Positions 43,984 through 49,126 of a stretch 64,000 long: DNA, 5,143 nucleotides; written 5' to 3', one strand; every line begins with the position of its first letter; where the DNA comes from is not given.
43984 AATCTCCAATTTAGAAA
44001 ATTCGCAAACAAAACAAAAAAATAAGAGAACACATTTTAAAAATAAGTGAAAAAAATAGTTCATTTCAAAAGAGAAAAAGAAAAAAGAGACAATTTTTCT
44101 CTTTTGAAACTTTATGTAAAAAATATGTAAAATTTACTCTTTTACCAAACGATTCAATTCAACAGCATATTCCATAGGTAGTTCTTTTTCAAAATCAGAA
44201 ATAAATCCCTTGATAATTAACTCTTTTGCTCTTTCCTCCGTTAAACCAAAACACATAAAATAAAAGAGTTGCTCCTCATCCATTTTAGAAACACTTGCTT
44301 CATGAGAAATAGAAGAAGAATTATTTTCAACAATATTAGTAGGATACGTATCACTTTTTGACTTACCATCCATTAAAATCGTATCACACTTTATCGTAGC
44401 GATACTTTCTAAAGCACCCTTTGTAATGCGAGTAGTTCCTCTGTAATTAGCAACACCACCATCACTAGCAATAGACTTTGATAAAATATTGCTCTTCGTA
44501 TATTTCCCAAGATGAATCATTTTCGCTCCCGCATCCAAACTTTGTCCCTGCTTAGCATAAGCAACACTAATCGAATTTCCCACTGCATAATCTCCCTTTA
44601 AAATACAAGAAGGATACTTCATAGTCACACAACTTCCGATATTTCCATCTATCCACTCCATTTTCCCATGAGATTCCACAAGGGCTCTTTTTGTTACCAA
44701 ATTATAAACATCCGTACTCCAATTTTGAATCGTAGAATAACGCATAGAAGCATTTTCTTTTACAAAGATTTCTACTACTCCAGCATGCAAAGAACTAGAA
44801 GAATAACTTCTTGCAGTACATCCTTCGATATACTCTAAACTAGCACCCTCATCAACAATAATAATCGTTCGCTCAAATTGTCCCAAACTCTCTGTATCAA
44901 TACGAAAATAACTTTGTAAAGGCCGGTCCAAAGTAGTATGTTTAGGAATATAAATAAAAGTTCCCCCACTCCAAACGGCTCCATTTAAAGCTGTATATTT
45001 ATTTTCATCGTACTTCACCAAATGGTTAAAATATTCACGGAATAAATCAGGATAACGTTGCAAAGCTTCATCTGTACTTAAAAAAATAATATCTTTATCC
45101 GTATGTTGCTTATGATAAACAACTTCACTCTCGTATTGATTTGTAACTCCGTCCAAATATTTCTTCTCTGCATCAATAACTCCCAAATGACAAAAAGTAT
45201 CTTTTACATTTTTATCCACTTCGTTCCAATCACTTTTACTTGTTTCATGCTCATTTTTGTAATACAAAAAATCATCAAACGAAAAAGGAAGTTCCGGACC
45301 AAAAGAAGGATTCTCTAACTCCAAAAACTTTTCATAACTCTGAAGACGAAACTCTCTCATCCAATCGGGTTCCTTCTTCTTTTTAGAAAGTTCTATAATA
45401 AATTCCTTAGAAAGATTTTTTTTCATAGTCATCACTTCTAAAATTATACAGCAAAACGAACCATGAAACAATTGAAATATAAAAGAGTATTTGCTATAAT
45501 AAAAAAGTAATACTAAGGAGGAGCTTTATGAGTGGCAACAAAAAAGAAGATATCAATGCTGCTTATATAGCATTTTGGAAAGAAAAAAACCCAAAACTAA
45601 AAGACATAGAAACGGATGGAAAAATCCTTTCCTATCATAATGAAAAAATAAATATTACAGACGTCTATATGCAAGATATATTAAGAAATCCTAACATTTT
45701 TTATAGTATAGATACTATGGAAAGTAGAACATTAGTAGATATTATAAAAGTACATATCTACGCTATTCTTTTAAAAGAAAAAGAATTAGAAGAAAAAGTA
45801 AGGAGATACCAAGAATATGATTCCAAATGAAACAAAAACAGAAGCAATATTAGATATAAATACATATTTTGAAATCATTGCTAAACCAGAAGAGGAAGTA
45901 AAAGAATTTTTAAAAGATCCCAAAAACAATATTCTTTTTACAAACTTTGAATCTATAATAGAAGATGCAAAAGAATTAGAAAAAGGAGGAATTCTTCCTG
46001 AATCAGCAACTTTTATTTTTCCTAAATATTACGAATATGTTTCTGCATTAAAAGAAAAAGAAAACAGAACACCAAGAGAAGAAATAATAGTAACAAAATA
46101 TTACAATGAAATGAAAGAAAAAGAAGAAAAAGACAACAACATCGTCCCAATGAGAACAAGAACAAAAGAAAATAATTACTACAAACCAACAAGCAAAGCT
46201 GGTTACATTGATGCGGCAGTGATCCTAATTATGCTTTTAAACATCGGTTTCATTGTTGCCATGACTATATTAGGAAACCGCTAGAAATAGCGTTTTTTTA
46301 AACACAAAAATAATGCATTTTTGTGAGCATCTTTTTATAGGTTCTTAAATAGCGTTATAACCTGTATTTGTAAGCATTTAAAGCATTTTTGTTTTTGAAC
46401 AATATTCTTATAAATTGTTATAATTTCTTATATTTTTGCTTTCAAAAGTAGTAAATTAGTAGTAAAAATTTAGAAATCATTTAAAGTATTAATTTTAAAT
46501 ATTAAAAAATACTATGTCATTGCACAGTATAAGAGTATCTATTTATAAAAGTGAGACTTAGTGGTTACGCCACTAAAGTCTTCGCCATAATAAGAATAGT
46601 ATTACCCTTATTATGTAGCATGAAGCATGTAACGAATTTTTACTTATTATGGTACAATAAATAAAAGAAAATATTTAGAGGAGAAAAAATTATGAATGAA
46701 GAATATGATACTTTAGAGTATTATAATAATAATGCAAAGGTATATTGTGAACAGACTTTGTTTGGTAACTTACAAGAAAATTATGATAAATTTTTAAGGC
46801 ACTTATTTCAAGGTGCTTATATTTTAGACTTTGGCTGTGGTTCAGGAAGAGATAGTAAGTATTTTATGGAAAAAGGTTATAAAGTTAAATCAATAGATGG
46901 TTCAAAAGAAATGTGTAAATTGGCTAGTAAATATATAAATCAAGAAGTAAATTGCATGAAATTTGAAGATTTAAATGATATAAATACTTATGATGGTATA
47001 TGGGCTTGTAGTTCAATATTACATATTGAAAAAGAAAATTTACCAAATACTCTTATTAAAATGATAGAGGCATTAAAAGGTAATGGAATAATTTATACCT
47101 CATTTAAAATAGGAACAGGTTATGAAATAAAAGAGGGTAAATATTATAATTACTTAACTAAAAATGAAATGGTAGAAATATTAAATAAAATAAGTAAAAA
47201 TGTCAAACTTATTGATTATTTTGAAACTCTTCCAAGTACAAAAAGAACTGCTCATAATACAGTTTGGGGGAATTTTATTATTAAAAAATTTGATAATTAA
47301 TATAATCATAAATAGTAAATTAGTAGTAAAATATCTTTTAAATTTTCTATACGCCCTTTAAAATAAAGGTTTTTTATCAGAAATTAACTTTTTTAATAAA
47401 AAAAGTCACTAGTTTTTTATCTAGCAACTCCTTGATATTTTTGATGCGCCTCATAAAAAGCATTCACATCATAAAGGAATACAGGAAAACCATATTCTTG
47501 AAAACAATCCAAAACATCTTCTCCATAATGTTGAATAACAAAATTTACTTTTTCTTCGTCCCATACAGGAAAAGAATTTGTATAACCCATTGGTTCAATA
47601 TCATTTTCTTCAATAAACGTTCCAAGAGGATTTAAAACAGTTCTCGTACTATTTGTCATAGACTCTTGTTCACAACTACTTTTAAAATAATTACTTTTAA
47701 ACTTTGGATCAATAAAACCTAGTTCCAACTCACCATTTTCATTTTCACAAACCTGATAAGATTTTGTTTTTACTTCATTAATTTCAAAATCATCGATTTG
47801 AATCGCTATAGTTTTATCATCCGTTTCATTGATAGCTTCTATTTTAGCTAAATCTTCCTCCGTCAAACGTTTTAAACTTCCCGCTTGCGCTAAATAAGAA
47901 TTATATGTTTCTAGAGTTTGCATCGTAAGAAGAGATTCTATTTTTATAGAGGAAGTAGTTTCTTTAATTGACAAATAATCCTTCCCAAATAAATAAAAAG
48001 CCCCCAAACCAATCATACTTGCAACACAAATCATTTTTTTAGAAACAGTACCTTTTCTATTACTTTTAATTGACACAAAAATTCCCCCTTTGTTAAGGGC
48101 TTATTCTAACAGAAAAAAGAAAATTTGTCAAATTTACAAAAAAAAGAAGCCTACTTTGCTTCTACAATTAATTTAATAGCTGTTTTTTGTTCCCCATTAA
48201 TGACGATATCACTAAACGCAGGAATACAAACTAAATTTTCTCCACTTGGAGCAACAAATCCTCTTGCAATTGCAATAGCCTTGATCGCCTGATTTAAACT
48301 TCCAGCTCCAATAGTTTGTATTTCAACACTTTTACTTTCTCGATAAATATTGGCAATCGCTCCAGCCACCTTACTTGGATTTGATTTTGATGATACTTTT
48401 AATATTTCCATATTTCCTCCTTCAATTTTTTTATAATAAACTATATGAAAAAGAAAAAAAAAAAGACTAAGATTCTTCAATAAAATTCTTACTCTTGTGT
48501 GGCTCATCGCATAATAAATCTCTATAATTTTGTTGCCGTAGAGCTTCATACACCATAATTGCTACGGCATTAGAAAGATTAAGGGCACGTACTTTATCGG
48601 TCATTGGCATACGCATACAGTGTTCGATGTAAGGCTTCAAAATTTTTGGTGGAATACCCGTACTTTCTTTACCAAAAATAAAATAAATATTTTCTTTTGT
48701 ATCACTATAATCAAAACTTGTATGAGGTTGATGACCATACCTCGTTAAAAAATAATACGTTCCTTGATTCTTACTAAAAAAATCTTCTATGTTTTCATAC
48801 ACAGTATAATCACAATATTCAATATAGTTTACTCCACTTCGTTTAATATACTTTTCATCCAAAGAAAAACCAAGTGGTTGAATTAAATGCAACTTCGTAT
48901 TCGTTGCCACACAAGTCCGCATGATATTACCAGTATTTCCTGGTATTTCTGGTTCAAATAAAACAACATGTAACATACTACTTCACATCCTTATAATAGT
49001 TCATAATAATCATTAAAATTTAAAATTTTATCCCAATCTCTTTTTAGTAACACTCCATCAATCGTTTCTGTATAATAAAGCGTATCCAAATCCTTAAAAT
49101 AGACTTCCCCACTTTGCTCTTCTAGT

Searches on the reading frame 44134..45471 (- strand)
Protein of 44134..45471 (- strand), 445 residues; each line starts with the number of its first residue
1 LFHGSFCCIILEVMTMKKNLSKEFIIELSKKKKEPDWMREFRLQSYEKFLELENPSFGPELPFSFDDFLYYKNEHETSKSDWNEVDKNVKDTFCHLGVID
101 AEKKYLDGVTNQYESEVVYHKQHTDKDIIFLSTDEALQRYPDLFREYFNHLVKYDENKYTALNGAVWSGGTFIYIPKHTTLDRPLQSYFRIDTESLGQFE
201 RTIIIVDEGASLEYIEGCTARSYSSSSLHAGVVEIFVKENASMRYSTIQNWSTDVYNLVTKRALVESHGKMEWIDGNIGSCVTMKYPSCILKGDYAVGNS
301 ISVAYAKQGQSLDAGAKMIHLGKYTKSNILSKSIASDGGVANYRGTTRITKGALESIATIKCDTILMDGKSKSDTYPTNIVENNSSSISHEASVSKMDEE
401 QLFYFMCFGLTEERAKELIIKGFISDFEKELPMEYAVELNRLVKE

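Call 65: search_protein_families(library=pfam, proteins=[window:44134-45471:-], max_evalue=0.0001)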
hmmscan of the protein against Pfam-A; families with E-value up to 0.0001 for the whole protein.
window:44134-45471:- (445 aa): 2 families
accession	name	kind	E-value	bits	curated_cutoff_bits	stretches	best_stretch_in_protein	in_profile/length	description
PF01458.23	SUFBD_core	-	9.4e-75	251.5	27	1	189-423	1-232/232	SUF system FeS cluster assembly, SufBD core domain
PF19295.5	SufBD_N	-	4.8e-12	46.3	23.5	1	35-186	23-171/172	SufBD protein N-terminal region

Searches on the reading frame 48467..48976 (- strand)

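Call 51: search_protein_families(library=pfam, proteins=[window:48467-48976:-], max_evalue=0.001)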
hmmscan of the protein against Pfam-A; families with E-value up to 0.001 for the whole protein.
window:48467-48976:- (169 aa): 1 family
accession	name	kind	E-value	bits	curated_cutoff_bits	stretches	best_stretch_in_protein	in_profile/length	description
PF00588.24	SpoU_methylase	-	1.9e-30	106.3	29.7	1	2-143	2-142/142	SpoU rRNA Methylase family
